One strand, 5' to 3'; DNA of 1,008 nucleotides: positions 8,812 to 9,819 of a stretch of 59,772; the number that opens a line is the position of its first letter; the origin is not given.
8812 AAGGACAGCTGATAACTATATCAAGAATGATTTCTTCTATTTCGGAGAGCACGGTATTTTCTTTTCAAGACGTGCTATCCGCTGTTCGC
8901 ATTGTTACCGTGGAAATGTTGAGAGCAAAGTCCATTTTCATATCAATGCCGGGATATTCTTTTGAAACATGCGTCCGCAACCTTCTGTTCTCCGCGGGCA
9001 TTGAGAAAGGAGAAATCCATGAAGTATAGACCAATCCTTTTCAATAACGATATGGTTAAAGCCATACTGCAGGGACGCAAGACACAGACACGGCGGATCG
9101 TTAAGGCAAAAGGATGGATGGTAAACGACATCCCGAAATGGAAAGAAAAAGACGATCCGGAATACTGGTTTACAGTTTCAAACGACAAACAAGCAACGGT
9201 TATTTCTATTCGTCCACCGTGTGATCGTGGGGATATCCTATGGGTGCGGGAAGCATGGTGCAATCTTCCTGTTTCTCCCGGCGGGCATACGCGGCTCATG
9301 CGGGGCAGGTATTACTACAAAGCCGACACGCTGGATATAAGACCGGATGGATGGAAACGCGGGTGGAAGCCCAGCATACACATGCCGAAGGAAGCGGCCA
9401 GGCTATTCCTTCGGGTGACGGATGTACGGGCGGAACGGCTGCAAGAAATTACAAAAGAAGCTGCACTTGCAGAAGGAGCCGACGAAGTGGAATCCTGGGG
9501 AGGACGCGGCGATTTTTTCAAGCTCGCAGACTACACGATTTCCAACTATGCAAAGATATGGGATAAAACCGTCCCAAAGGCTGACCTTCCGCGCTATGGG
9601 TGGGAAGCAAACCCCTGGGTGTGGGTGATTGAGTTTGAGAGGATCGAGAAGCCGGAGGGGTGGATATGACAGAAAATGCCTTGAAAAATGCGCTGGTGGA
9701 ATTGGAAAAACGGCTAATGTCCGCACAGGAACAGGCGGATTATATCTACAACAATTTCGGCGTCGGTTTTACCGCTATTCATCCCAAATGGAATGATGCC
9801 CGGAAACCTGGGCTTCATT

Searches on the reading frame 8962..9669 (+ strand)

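Call 15: search_protein_families(library=pfam, max_evalue=0.01, proteins=[window:8962-9669:+])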
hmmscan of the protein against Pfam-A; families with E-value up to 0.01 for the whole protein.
window:8962-9669:+ (235 aa): 1 family
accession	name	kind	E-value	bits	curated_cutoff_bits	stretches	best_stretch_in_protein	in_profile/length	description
PF04266.20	ASCH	-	0.0066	17.6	21.2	0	27-179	3-76/103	ASCH domain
